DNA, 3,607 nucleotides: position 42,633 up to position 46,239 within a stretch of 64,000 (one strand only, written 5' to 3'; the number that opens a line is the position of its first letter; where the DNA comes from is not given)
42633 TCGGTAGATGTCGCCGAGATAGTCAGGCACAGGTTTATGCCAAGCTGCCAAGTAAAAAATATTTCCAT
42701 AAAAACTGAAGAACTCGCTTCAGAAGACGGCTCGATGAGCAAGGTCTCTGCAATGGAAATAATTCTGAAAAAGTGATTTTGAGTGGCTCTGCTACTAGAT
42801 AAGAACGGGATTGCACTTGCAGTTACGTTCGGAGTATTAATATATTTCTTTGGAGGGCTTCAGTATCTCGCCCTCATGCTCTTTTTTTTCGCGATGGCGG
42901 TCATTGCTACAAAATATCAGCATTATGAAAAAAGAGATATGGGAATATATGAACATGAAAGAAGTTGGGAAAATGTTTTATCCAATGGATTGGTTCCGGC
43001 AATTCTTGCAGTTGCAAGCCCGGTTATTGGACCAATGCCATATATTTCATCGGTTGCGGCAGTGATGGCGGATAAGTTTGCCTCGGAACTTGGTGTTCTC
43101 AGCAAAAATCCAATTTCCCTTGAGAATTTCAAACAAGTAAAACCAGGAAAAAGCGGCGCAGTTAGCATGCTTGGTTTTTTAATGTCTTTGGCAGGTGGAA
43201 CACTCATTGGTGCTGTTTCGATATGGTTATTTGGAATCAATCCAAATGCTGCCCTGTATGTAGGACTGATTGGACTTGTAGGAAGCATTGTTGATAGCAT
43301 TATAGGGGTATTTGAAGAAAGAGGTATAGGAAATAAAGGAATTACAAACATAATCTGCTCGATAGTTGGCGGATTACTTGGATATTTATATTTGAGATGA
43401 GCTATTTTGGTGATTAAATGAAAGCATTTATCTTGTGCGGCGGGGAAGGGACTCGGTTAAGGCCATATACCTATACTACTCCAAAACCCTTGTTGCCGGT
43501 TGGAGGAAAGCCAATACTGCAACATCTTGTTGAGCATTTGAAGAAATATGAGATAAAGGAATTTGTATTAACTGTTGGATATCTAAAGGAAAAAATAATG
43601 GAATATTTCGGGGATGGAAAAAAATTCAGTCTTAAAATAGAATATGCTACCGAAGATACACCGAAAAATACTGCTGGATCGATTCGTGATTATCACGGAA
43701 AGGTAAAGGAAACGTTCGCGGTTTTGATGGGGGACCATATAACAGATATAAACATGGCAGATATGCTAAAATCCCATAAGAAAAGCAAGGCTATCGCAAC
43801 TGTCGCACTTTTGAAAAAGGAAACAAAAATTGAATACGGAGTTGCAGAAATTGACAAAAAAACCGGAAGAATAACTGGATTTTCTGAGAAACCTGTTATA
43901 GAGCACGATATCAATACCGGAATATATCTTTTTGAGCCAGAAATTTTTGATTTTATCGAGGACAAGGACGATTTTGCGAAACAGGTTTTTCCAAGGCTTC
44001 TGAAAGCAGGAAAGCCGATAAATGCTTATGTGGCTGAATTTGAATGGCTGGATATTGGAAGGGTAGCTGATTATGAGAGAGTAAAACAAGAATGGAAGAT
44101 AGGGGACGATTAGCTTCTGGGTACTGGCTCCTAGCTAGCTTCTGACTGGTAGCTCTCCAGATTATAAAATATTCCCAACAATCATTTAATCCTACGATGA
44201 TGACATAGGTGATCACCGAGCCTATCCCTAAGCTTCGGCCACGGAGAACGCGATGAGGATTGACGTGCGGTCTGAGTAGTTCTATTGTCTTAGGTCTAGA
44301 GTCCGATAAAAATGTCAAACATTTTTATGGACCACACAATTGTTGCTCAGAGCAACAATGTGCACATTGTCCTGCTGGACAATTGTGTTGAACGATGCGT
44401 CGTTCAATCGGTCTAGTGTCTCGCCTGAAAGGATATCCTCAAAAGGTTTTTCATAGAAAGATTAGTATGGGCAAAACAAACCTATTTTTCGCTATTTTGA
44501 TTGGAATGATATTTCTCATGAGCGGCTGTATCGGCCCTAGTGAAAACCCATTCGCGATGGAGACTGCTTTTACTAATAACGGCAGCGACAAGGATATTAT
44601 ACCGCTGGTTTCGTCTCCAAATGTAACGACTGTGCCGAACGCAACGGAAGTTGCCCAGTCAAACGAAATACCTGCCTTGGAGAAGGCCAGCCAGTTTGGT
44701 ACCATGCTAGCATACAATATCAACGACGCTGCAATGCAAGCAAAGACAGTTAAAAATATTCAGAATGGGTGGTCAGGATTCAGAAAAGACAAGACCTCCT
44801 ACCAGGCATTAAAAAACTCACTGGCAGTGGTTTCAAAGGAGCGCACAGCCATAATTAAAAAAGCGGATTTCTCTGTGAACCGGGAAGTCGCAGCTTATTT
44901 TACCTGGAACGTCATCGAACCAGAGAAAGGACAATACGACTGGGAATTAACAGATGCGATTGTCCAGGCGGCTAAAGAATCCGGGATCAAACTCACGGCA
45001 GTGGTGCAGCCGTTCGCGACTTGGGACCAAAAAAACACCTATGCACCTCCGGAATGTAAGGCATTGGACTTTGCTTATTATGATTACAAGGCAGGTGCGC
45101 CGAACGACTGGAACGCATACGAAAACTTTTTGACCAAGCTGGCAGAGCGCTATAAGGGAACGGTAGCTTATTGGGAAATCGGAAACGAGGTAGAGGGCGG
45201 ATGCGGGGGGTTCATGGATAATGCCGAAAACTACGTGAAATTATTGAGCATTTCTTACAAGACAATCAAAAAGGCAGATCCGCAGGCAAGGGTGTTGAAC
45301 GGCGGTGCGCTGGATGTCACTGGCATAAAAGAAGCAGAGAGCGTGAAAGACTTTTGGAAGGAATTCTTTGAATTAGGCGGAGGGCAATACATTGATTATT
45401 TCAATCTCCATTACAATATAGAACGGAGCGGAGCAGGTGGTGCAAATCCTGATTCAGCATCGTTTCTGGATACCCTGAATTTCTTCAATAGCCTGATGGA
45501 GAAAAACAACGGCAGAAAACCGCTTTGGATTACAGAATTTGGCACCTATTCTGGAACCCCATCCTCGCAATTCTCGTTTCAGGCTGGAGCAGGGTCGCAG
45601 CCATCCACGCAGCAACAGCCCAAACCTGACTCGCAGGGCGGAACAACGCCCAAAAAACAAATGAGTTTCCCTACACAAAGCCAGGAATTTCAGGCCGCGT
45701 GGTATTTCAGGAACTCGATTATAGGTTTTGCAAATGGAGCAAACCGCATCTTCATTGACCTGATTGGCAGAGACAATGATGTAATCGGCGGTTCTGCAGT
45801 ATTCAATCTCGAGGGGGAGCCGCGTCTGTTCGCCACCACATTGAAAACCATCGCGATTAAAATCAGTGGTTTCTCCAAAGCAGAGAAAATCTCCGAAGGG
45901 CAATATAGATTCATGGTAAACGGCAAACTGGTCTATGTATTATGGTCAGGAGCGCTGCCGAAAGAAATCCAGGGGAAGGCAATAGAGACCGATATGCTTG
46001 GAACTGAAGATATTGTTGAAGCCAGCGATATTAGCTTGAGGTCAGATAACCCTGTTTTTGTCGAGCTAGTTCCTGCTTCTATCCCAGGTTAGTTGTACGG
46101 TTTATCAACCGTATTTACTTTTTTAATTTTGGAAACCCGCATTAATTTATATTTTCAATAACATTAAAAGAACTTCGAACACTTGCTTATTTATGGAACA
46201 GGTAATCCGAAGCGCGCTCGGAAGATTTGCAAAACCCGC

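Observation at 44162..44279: Box C/D sRNA whose D guide points to the conserved 16S C1402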

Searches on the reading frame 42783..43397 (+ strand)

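Call 91: search_protein_families(library=pfam, proteins=[window:42783-43397:+], max_evalue=0.01)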
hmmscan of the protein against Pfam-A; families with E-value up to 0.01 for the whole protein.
window:42783-43397:+ (205 aa): 1 family
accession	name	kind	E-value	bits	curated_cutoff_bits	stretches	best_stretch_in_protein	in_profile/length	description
PF01940.21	DUF92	-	7.2e-45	153.8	27.5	1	4-180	15-210/251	Integral membrane protein DUF92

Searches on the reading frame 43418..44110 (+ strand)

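Call 91: search_protein_families(library=pfam, proteins=[window:43418-44110:+], max_evalue=0.01)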
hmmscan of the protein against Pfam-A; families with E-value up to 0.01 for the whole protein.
window:43418-44110:+ (231 aa): 2 families
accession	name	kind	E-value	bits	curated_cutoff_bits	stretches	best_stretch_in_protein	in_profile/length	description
PF00483.29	NTP_transferase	-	1.2e-50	172.8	21.2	1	2-224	1-240/245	Nucleotidyl transferase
PF12804.13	NTP_transf_3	-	5.1e-11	43.4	27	1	3-125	1-116/160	MobA-like NTP transferase domain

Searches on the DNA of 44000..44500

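Call 4: search_rna_families(source=window, start=44000, end=44500, threshold=evalue, max_evalue=10, show_alignments=3)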
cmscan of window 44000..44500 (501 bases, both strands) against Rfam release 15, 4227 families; matches with E-value up to 10: 6.
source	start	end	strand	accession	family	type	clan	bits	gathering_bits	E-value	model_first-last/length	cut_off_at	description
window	44017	44038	+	RF01304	sR5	Gene; snRNA; snoRNA; CD-box;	-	17.5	40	0.1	32-53/53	no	Small nucleolar RNA sR5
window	44248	44355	+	RF00288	snoZ30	Gene; snRNA; snoRNA; CD-box;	-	15.7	50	3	1-97/97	no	Z30 small nucleolar RNA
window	44248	44269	+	RF01648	ceN65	Gene; snRNA; snoRNA; CD-box;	-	13.7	48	4.8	1-65/65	no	Caenorhabditis snoRNA ceN65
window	44017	44039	+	RF01310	sR7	Gene; snRNA; snoRNA; CD-box;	-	11.3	37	5.4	35-57/57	no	Small nucleolar RNA sR7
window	44461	44481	-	RF02219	ZNRD1-AS1_2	Gene; lncRNA;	-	11.2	60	4.2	56-76/76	no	ZNRD1 antisense RNA 1 conserved region 2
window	44249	44294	+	RF01145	sR14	Gene; snRNA; snoRNA; CD-box;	-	11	38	2.4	1-54/54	no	Small nucleolar RNA sR14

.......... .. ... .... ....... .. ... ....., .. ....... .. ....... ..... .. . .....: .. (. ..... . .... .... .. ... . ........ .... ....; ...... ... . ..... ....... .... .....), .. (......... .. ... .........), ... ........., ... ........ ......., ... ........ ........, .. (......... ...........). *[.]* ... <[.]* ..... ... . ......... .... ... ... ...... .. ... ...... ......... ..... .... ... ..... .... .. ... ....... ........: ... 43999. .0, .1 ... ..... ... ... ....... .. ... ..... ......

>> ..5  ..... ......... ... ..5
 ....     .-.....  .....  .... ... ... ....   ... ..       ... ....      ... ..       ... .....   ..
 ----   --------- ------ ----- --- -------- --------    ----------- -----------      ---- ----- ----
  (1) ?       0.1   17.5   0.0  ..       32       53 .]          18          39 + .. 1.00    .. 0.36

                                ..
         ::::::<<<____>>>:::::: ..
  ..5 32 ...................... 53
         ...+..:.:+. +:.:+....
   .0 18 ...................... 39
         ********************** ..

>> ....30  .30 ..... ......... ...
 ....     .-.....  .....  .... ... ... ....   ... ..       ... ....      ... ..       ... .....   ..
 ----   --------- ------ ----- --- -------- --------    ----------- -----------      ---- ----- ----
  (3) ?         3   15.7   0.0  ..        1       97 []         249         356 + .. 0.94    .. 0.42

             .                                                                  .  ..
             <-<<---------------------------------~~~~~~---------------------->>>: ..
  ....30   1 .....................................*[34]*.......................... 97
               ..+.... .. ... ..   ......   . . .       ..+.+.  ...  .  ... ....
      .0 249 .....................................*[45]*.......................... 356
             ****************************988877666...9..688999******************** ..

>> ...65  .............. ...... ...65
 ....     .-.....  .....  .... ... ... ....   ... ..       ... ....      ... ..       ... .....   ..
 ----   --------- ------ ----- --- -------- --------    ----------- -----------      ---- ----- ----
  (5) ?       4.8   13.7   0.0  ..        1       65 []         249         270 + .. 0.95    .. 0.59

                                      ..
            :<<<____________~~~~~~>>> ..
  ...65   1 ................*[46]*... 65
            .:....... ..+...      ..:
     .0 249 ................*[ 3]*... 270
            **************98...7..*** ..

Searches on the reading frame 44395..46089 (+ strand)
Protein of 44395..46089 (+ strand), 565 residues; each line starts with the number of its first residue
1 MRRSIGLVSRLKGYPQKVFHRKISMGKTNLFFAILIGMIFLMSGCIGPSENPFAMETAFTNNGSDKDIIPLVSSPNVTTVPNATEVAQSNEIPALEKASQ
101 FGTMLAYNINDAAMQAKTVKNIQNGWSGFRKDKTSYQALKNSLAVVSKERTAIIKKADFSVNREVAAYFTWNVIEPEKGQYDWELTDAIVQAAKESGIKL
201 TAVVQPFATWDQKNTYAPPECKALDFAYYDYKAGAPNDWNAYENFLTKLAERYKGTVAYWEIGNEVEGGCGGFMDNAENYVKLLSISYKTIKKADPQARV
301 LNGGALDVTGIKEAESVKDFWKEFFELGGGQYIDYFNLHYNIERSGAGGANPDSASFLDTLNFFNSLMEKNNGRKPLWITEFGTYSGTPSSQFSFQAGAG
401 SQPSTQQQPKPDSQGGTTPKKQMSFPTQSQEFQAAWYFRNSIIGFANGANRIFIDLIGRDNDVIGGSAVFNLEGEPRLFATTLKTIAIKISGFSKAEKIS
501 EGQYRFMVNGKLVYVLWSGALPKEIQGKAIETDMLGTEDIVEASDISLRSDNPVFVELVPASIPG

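Call 91: search_protein_families(library=pfam, proteins=[window:44395-46089:+], max_evalue=0.01)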
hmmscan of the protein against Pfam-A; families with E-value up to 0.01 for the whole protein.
window:44395-46089:+ (565 aa): 3 families
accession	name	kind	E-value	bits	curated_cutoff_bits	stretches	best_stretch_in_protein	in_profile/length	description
PF02449.21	Glyco_hydro_42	-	5.6e-09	36.3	21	1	149-293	14-167/376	Beta-galactosidase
PF00331.26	Glyco_hydro_10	-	0.00014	21.6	22.1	1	169-299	45-166/311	Glycosyl hydrolase family 10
PF11790.14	Glyco_hydro_cc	-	0.0026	17.8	21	1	310-389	117-176/237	Glycosyl hydrolase catalytic core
